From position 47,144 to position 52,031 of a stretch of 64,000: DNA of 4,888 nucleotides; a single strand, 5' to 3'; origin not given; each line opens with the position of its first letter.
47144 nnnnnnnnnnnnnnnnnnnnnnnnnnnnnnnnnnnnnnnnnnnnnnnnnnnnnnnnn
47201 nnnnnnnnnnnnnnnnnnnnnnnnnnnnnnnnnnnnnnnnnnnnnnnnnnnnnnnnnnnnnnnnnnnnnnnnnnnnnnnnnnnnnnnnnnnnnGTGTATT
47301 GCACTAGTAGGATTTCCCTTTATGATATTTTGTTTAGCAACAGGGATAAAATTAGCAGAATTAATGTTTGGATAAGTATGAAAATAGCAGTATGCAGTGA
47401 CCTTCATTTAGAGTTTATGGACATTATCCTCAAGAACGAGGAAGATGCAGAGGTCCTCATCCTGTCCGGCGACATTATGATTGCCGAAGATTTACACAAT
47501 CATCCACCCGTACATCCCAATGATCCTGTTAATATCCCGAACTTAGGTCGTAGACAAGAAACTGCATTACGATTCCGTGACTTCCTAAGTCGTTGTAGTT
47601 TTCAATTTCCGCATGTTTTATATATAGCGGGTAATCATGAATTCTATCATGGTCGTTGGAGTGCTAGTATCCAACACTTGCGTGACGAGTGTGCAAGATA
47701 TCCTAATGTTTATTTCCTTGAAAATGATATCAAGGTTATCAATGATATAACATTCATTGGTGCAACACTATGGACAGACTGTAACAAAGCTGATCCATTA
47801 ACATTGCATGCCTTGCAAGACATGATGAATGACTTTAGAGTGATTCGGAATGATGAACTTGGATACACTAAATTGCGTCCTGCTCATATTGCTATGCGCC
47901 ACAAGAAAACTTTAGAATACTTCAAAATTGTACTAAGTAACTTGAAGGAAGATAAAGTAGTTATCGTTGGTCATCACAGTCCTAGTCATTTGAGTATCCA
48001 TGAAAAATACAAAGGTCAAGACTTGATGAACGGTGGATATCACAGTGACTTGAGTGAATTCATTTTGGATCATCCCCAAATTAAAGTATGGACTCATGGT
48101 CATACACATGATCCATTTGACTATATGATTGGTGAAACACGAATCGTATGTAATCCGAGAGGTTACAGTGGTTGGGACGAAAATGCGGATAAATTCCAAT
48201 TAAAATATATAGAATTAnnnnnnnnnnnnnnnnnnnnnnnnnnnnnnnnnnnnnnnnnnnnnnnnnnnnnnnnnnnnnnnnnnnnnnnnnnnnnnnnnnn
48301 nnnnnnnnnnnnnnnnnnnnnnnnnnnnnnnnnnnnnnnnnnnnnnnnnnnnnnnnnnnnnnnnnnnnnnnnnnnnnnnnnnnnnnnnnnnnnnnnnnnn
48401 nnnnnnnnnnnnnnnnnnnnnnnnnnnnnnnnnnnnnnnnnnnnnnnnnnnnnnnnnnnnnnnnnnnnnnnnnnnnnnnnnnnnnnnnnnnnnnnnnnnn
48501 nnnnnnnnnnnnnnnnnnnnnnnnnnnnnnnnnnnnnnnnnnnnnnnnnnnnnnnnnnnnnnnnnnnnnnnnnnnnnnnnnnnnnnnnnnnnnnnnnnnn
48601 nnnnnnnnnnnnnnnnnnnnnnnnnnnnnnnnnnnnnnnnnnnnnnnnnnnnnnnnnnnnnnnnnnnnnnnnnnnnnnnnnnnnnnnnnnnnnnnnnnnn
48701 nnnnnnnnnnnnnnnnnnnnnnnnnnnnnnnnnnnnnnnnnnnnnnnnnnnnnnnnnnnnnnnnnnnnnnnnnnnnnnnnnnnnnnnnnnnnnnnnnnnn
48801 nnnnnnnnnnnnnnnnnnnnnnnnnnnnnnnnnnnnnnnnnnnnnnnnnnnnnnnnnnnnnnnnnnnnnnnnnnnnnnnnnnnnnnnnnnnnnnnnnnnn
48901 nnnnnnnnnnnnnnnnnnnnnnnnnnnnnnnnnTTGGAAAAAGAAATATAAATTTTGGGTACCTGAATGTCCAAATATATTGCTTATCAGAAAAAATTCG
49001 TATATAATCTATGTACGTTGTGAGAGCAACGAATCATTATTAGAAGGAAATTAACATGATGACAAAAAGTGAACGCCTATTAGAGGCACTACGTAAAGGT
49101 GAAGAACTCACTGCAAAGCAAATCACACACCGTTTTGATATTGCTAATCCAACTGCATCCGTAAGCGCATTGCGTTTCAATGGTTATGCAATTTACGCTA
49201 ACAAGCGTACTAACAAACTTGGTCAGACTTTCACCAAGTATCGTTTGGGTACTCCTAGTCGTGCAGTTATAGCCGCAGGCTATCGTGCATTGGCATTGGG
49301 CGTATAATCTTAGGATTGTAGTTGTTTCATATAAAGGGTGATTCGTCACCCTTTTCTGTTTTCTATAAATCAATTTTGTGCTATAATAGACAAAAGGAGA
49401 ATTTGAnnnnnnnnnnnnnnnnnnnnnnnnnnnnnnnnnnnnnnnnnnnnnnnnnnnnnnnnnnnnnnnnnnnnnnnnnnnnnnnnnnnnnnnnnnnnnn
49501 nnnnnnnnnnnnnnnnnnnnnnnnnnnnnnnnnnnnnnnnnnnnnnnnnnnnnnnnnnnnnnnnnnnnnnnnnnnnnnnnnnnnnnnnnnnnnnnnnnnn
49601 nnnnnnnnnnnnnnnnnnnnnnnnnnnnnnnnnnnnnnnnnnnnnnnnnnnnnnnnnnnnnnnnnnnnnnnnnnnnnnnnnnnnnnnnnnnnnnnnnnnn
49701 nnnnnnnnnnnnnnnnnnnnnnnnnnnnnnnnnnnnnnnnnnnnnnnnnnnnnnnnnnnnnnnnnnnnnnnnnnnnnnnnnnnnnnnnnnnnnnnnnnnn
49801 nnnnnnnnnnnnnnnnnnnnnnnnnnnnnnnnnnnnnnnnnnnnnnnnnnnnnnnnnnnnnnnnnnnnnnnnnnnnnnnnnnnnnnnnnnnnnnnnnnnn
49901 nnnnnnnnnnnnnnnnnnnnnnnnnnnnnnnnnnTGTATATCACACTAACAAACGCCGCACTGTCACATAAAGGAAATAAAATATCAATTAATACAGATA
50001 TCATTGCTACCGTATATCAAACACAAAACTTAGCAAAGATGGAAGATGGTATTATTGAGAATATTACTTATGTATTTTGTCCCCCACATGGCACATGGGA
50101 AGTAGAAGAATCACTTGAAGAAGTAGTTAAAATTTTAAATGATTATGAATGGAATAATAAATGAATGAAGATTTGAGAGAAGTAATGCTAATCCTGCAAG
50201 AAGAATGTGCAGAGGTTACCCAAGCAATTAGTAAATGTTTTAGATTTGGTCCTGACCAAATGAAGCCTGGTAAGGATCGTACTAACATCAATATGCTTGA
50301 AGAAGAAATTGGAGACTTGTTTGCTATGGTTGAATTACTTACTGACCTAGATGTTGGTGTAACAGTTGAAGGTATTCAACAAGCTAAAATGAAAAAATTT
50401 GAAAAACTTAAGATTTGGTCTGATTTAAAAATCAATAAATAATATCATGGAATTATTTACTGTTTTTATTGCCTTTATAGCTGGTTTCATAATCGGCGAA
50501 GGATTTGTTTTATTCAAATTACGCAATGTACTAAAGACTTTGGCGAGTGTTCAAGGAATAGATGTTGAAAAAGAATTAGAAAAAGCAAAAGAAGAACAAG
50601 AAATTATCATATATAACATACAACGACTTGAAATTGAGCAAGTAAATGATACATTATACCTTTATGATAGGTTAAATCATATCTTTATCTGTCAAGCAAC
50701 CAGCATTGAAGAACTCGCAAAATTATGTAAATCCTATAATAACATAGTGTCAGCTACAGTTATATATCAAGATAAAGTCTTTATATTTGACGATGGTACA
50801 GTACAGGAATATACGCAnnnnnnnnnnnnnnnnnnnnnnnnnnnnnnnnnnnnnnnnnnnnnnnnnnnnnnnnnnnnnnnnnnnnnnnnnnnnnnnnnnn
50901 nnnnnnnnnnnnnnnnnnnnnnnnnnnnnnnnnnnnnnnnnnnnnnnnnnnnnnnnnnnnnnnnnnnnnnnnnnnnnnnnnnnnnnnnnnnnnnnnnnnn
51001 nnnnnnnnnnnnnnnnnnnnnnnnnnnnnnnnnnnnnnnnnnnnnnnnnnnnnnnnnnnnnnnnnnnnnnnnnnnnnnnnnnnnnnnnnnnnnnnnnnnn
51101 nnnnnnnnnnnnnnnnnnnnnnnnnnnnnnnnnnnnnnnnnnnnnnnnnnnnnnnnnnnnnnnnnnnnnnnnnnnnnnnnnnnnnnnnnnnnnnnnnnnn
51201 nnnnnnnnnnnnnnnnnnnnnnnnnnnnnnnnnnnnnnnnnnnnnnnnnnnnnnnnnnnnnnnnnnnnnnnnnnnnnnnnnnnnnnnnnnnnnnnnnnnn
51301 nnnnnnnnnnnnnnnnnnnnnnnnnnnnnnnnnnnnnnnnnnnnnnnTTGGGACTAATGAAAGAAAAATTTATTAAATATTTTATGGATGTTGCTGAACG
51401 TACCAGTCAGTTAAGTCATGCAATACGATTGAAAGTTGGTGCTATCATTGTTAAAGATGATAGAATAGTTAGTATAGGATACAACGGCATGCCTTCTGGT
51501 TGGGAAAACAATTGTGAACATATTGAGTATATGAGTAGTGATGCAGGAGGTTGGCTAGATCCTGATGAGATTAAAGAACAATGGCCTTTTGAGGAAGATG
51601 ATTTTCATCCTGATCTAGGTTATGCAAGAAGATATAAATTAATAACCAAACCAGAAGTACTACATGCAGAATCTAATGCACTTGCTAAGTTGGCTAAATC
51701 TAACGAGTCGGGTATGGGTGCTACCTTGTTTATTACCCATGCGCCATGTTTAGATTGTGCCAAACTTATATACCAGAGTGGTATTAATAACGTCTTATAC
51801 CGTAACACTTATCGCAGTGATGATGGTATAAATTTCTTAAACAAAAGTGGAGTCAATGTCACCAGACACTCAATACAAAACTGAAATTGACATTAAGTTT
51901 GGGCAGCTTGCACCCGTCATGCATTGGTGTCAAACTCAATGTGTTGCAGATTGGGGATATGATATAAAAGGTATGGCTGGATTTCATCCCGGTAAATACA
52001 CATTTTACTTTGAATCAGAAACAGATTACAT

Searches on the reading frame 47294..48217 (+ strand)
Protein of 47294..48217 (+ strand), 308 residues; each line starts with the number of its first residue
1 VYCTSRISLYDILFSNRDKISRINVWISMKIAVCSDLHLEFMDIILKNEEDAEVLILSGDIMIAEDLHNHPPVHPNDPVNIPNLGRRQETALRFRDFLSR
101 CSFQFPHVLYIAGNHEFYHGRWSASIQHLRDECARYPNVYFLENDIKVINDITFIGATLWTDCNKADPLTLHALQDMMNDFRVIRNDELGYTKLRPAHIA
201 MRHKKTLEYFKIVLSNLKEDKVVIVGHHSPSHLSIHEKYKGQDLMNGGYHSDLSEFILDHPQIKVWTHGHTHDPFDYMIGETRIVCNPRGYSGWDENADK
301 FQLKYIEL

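Call 28: find_encoding_contigs(protein=window:47294-48217:+, flank=10000, max_places=1)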
Protein window:47294-48217:+ (308 aa): no gene with exactly this product is on record in the collection.

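Call 29: search_protein_families(library=phrogs, proteins=[window:47294-48217:+], max_evalue=0.0001)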
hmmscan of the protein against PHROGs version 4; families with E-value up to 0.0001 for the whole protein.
window:47294-48217:+ (308 aa): 1 family
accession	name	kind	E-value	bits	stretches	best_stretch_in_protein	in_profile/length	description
phrog_1649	-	other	1.4e-54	185.9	1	20-295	27-275/308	metallo-phosphoesterase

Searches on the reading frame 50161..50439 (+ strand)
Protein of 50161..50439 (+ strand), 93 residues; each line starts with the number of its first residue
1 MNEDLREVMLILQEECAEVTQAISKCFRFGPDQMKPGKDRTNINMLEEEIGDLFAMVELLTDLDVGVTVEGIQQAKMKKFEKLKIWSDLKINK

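Call 91: search_protein_families(library=pfam, proteins=[window:50161-50439:+], max_evalue=0.001)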
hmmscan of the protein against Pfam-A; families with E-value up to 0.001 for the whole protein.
window:50161-50439:+ (93 aa): 1 family
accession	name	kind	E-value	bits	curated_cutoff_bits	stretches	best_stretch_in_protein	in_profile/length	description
PF03819.22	MazG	-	1.5e-06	28.8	22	1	7-82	5-68/74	MazG nucleotide pyrophosphohydrolase domain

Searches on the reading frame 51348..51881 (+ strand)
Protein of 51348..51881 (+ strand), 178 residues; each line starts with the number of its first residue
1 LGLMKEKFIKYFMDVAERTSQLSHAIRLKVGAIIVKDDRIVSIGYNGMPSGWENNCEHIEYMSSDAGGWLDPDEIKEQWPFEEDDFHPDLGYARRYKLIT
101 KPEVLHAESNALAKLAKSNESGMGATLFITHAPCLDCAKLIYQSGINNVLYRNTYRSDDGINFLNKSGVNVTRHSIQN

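Call 91: search_protein_families(library=pfam, proteins=[window:51348-51881:+], max_evalue=0.001)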
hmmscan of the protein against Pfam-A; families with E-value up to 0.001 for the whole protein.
window:51348-51881:+ (178 aa): 5 families
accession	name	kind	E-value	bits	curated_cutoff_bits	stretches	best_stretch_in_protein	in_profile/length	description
PF00383.29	dCMP_cyt_deam_1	-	5.2e-20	71.7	25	1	9-151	4-100/102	Cytidine and deoxycytidylate deaminase zinc-binding region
PF14437.12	MafB19-deam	-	5.9e-13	49.4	27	1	10-155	5-103/142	MafB19-like deaminase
PF14439.12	Bd3614-deam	-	7.8e-06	26.3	38.5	1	102-158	32-91/113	Bd3614-like deaminase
PF18750.7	SNAD4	-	0.00077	19.9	27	0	103-143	30-73/130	Secreted Novel AID/APOBEC-like Deaminase 4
PF08210.17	APOBEC_N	-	0.00098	19.6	25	0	103-143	44-87/170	APOBEC-like N-terminal domain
